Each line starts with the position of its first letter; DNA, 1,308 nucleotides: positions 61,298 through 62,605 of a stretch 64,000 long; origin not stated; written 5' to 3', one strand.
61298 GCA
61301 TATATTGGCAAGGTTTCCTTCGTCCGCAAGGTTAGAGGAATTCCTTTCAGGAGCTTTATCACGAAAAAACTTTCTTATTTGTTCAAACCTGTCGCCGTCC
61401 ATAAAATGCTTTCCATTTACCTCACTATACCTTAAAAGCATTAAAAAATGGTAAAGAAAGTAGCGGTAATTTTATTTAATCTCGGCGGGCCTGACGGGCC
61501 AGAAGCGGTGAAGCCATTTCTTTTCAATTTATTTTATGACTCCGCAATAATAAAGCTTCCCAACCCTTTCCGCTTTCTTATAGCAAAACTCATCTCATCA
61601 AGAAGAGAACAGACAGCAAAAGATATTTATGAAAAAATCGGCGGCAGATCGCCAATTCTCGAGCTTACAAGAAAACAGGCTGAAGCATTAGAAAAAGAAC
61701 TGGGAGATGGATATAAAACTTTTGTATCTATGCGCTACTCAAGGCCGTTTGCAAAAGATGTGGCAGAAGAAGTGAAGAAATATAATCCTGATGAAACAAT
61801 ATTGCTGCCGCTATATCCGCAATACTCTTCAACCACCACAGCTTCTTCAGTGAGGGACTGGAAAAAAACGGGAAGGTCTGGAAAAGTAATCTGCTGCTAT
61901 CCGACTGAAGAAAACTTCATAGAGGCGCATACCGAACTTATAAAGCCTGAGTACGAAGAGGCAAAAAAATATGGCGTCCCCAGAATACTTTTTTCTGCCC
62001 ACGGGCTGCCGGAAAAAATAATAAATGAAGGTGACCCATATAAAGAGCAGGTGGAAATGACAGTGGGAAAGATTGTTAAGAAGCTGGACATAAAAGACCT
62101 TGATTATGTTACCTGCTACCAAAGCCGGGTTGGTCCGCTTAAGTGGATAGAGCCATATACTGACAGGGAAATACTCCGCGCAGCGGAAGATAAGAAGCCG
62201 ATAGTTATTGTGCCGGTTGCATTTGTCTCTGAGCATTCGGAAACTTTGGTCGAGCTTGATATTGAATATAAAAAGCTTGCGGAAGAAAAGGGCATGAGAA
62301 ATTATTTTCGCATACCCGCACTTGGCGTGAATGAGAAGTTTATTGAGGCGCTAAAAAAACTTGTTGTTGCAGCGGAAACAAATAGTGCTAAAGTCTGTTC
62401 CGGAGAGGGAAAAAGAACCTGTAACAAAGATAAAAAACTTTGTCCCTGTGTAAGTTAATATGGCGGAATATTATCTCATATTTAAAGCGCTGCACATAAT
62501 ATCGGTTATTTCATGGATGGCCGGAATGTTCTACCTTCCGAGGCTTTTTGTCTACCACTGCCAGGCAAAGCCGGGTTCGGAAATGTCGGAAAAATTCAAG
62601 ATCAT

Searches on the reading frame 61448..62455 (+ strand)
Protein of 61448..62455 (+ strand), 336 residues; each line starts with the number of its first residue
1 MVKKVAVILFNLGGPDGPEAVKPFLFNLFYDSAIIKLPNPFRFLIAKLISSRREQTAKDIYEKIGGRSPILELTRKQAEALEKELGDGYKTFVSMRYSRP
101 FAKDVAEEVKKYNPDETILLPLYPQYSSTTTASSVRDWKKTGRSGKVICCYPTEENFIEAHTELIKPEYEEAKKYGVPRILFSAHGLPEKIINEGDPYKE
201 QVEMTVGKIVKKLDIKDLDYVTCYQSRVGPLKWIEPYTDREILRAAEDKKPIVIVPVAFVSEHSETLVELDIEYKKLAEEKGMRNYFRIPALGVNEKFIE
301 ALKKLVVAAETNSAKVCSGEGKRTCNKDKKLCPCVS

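Call 95: find_encoding_contigs(protein=window:61448-62455:+, flank=10000, max_places=4)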
Protein window:61448-62455:+ (336 aa): 4 contigs read that carry it; 3 places shown.
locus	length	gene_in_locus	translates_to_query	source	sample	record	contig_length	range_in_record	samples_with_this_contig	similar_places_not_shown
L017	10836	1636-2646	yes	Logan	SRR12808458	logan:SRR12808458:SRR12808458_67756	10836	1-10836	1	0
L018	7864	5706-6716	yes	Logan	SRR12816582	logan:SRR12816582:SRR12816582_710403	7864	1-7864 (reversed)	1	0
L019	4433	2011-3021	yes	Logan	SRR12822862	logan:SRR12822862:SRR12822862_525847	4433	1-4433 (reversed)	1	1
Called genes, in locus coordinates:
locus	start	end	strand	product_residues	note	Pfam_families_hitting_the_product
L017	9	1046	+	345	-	PF01208:URO-D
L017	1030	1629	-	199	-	-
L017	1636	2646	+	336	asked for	PF00762:Ferrochelatase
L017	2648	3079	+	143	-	PF03653:UPF0093, PF05425:CopD (faint)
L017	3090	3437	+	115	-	PF04972:BON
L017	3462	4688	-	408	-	-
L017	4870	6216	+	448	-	PF07498:Rho_N, PF07497:Rho_RNA_bind, PF00006:ATP-synt_ab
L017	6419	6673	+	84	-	-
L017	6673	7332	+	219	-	-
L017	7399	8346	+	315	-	PF00056:Ldh_1_N, PF02866:Ldh_1_C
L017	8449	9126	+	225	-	-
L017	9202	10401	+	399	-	PF08442:ATP-grasp_2, PF13549:ATP-grasp_5, PF24948:Citrate_synth_N, PF00549:Ligase_CoA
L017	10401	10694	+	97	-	-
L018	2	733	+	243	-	?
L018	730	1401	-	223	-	PF00929:RNase_T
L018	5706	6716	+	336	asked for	PF00762:Ferrochelatase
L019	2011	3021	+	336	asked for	PF00762:Ferrochelatase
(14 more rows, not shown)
